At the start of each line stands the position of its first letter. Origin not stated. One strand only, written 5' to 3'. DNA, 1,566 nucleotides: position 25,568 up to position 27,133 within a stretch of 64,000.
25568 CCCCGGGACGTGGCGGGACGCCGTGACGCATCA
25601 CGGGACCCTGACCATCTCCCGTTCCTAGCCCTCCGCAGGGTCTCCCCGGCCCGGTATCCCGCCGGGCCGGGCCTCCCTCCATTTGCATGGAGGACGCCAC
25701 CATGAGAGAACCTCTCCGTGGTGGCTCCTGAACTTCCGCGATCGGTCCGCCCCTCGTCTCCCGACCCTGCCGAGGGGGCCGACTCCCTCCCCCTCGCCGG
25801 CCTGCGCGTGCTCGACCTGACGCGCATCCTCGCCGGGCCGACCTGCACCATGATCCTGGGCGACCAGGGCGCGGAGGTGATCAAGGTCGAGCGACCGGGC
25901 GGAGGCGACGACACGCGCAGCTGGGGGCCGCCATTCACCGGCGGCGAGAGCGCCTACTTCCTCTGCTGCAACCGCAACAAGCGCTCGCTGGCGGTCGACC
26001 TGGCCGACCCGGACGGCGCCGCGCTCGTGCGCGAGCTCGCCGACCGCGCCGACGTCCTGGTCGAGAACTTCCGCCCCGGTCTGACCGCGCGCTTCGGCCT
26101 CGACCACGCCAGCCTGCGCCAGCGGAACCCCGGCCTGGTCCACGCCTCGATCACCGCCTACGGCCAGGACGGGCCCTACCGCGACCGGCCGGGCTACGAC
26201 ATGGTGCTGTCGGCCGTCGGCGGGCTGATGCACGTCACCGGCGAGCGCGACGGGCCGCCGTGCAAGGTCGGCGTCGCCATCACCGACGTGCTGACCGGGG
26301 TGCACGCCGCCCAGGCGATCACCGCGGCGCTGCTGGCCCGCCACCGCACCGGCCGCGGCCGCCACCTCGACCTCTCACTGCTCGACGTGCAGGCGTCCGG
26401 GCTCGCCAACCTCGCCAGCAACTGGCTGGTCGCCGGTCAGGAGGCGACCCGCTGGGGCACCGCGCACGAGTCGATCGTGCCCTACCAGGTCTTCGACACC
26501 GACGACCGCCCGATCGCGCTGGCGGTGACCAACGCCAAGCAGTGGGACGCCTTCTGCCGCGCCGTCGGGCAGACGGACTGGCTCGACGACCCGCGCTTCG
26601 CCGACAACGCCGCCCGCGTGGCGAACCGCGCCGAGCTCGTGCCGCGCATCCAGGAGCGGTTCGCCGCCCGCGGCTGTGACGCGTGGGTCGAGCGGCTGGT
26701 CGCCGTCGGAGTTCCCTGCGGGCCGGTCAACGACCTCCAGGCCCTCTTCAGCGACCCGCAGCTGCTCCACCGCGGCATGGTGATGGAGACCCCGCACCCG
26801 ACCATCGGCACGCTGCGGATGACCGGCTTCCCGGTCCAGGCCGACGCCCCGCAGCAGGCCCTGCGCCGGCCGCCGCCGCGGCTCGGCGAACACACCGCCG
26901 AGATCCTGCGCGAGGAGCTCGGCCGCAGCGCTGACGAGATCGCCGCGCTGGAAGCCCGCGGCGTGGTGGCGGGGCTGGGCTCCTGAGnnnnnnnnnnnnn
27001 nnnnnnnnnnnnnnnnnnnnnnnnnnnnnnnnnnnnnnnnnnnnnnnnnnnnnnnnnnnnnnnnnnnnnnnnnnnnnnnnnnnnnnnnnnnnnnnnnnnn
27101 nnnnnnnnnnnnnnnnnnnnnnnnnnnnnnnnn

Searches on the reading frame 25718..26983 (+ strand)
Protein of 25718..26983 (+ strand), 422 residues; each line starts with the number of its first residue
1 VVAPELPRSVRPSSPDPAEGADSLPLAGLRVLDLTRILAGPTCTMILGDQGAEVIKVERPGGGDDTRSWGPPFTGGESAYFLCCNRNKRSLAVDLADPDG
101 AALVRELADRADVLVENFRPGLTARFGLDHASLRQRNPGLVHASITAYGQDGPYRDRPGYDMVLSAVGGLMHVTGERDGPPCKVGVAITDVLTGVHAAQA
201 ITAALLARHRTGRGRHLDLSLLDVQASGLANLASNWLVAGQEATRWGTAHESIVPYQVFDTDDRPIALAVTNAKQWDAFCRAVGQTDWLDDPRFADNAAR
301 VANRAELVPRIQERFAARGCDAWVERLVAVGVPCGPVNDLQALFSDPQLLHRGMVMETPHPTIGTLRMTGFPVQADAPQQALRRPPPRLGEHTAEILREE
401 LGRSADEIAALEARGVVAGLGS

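Call 6: search_protein_families(library=pfam, proteins=[window:25718-26983:+], max_evalue=0.1)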
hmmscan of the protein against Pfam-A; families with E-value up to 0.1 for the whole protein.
window:25718-26983:+ (422 aa): 1 family
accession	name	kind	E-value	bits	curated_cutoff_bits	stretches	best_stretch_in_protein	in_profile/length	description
PF02515.22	CoA_transf_3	-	2.3e-134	448.6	23.3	1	26-393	1-366/366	CoA-transferase family III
